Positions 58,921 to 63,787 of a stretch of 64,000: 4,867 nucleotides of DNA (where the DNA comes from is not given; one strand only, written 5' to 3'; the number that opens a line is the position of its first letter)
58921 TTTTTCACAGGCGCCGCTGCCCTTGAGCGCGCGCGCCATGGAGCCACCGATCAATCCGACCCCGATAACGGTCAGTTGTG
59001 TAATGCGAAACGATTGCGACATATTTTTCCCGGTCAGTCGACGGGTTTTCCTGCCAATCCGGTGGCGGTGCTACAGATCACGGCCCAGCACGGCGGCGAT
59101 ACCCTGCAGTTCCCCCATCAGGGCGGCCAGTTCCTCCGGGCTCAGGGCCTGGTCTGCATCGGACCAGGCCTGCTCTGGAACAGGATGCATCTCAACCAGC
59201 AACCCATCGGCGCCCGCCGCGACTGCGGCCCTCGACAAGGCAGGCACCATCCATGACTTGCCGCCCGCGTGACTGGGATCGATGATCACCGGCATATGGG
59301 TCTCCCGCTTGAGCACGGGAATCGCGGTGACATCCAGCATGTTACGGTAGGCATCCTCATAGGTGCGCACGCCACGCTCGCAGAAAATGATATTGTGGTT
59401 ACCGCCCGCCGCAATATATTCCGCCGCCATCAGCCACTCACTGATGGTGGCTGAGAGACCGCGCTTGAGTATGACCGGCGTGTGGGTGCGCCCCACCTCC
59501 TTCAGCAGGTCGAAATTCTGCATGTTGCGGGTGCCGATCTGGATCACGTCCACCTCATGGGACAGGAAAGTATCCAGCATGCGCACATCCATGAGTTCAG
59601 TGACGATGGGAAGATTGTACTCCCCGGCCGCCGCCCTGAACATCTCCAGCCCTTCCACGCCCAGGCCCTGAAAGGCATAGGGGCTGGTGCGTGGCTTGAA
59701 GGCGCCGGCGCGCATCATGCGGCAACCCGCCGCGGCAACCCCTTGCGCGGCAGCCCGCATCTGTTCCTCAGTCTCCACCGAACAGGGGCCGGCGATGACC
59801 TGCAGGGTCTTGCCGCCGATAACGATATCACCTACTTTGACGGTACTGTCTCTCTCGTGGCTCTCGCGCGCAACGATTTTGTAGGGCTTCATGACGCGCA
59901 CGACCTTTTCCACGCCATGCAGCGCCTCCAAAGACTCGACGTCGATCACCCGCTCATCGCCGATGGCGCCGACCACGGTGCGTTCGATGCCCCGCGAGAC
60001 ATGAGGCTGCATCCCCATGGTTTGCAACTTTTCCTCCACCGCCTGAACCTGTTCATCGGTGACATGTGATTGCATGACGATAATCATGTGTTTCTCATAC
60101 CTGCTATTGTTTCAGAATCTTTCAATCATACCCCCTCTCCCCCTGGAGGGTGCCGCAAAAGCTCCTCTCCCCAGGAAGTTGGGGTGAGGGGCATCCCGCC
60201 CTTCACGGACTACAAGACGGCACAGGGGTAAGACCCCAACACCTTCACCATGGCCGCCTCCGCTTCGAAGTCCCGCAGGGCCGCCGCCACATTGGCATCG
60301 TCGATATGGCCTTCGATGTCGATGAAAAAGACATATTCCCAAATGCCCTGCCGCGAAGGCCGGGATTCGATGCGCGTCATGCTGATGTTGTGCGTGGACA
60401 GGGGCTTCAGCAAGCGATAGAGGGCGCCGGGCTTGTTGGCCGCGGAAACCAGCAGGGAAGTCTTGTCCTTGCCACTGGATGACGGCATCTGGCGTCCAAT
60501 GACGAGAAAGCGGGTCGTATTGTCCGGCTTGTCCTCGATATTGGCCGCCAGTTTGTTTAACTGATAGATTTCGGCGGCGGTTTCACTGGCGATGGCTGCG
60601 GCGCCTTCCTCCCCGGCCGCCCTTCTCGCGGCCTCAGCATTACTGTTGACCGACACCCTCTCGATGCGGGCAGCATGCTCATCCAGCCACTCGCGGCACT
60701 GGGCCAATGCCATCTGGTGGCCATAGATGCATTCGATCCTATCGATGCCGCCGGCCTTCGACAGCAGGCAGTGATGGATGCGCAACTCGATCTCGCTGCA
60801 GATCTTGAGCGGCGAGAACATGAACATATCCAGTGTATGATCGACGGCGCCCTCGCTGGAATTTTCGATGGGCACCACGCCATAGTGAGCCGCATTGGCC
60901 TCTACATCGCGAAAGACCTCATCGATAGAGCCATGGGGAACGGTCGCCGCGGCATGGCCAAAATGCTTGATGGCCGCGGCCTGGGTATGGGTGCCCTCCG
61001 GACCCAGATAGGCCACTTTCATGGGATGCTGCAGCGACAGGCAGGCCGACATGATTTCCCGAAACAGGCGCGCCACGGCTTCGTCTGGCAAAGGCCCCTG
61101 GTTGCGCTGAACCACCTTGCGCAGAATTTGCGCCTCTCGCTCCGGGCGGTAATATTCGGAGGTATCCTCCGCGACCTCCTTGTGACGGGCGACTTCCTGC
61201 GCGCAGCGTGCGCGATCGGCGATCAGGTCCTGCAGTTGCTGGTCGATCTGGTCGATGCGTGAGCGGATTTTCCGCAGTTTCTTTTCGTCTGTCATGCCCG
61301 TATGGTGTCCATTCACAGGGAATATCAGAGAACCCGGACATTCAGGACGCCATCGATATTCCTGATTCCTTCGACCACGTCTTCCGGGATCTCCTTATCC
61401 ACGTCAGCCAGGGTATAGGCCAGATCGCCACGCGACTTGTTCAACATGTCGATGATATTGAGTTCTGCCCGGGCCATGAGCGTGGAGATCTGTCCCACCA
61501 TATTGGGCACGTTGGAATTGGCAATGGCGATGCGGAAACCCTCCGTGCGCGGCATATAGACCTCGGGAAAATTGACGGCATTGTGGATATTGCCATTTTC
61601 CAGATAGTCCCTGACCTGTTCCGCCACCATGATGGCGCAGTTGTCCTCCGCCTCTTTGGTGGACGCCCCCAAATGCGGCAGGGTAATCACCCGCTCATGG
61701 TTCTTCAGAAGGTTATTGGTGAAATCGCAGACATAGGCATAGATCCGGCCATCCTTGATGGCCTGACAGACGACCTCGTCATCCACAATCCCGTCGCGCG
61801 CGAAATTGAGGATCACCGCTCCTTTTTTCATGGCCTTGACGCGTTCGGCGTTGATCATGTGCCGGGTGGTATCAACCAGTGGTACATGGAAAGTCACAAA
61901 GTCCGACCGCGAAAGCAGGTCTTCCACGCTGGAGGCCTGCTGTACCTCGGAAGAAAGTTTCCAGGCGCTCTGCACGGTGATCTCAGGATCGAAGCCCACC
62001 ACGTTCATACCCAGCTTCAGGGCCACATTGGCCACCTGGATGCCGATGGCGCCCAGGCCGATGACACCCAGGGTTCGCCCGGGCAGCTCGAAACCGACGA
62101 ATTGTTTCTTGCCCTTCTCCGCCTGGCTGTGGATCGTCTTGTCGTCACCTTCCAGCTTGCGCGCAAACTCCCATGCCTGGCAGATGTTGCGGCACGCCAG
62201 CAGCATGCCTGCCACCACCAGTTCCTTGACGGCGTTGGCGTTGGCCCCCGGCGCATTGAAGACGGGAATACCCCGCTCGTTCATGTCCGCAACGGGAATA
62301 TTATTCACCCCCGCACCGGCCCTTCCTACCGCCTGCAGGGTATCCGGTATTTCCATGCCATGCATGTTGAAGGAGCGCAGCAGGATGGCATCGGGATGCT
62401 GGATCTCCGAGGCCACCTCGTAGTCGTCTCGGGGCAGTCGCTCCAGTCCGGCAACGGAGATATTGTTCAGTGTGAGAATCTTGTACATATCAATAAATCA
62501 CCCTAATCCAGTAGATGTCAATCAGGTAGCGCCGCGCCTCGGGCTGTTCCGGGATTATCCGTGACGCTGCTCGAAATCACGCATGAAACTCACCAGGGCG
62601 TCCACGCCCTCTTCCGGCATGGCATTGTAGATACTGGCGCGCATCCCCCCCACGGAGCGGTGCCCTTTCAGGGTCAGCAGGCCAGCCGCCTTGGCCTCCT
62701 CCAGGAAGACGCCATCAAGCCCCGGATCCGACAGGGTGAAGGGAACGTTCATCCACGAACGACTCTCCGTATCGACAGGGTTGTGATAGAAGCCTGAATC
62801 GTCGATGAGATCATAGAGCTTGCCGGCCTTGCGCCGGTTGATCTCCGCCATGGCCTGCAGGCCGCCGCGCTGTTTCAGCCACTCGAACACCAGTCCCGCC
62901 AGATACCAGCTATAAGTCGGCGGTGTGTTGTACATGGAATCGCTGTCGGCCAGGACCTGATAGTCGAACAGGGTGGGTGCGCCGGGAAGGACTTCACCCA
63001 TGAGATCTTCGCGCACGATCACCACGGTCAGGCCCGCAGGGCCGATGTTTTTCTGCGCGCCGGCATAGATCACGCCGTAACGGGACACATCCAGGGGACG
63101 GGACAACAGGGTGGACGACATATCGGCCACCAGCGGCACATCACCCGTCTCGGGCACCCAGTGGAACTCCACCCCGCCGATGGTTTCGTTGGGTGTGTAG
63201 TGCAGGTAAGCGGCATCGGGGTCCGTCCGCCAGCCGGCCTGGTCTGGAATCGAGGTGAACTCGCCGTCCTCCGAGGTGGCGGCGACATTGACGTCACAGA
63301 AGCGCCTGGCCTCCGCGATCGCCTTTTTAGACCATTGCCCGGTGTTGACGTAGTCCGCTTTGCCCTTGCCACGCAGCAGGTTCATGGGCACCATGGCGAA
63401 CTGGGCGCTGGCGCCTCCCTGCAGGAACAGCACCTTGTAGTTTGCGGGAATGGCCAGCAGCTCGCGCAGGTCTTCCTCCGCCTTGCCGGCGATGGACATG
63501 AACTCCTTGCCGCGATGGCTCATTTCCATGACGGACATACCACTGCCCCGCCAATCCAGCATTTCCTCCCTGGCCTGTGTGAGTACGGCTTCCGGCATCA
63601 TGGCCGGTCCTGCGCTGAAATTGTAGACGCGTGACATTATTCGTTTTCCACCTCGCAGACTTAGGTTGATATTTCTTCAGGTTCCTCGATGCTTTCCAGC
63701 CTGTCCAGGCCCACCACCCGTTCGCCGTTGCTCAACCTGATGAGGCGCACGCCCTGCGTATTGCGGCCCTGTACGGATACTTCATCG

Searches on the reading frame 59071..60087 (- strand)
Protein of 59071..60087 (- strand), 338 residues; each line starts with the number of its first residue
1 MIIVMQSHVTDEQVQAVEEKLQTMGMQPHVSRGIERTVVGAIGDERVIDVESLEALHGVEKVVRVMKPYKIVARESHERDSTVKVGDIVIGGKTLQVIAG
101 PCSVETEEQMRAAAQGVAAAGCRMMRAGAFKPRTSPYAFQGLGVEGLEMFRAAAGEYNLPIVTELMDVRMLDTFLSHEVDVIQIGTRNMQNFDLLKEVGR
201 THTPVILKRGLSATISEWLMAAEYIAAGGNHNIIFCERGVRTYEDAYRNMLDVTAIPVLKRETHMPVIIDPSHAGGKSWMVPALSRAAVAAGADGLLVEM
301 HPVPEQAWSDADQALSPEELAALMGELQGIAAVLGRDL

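Call 71: search_protein_families(library=pfam, proteins=[window:59071-60087:-], max_evalue=0.00001)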
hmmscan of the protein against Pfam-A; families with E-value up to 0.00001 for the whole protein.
window:59071-60087:- (338 aa): 3 families
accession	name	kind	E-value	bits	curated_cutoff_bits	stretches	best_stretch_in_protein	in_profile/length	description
PF00793.26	DAHP_synth_1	-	1e-72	244.7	25.5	1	87-324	9-261/270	DAHP synthetase I family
PF18152.6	DAHP_snth_FXD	-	4.8e-23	81.2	27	1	1-67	1-67/67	DAHP synthase ferredoxin-like domain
PF03102.20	NeuB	-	2.4e-10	40.7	22.1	1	148-336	59-238/241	NeuB family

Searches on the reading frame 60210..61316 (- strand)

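Call 72: search_protein_families(library=pfam, proteins=[window:60210-61316:-], max_evalue=0.00001)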
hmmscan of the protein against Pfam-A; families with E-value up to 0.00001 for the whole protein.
window:60210-61316:- (368 aa): 3 families
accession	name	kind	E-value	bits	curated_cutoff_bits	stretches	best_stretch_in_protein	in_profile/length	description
PF00800.23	PDT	-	1.9e-64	217.3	25.2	1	101-276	1-179/181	Prephenate dehydratase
PF01817.26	CM_2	-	1.9e-23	82.9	27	1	17-97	1-80/80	Chorismate mutase type II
PF01842.31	ACT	-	8.2e-14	51.5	27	1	286-350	1-64/66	ACT domain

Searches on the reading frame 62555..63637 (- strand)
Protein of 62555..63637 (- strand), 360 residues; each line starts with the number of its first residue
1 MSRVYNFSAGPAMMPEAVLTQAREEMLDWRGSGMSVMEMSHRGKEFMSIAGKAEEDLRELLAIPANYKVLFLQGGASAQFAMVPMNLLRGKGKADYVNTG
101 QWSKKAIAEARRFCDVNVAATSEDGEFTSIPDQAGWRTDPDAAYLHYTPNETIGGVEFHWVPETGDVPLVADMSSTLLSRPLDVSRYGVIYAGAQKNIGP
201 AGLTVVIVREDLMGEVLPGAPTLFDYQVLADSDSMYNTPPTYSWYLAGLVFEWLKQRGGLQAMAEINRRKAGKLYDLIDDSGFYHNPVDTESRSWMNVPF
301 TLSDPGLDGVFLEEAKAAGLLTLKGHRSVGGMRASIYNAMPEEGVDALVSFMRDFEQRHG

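Call 72: search_protein_families(library=pfam, proteins=[window:62555-63637:-], max_evalue=0.00001)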
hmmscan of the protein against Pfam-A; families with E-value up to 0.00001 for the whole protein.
window:62555-63637:- (360 aa): 1 family
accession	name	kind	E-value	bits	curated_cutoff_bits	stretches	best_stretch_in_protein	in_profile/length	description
PF00266.25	Aminotran_5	-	5.4e-56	190.6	21.5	1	4-348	1-371/371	Aminotransferase class-V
